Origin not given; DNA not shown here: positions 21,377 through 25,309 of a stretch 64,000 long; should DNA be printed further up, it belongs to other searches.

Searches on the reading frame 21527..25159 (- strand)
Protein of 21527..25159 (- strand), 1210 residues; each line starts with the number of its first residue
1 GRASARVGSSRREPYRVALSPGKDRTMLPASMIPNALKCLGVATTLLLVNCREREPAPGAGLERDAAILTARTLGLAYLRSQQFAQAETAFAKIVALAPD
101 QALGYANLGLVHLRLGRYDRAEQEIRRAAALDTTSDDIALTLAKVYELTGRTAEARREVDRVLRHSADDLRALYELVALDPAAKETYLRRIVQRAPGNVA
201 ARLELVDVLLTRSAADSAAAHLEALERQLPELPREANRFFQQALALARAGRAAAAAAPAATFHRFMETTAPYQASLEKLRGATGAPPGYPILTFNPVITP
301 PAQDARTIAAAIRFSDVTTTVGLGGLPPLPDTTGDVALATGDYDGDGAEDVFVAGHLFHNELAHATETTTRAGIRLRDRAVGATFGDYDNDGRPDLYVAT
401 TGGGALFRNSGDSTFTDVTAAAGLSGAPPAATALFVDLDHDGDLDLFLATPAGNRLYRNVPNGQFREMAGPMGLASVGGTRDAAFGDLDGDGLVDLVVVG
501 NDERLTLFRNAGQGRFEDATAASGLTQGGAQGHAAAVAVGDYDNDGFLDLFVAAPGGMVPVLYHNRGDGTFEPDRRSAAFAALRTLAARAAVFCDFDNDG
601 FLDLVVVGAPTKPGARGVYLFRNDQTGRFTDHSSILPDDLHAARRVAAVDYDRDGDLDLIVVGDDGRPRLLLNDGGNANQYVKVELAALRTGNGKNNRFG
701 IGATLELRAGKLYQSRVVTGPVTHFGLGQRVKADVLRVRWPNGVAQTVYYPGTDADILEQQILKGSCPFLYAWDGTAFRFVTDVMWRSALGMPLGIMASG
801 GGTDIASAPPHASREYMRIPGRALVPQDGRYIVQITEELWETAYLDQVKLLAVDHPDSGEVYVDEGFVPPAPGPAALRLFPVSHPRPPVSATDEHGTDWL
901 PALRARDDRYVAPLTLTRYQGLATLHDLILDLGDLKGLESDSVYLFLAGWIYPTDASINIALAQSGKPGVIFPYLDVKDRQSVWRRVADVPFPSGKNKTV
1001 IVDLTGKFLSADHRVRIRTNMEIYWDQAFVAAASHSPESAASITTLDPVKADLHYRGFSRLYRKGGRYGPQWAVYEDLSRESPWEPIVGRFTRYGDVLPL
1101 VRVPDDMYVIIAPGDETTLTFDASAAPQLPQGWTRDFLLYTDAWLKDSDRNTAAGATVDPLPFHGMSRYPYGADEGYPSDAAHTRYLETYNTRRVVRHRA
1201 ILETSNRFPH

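Call 43: search_protein_families(library=ncbifam, proteins=[window:21527-25159:-], max_evalue=0.00001)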
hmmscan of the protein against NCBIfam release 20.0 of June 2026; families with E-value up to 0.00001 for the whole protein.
window:21527-25159:- (1210 aa): 7 families
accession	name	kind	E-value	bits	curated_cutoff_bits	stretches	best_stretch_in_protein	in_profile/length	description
TIGR02917.1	PEP_TPR_lipo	equivalog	1.7e-12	46.1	312.2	2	108-255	131-280/899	XrtA/PEP-CTERM system TPR-repeat protein PrsT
NF052348.1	beta_propeller_lectin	domain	4.9e-11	42.3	200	1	469-675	83-280/337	beta propeller lectin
TIGR02521.1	type_IV_pilW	equivalog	1.3e-07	31.4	154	1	102-173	135-206/234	type IV pilus biogenesis/stability protein PilW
NF040959.1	MamA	equivalog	4.2e-07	29.6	200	1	73-153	76-156/204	magnetosome protein MamA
NF052415.1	T3SS_chap_SctY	equivalog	1.2e-06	28.9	70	1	73-164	11-105/106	type III secretion apparatus assembly chaperone SctY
NF052349.1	BP39L_fam_lectin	equivalog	2.3e-06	26.8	400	1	469-672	82-272/335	BP39L family lectin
TIGR02552.1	LcrH_SycD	equivalog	8.6e-06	25.5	104.8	0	80-169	30-119/136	SycD/LcrH family type III secretion system chaperone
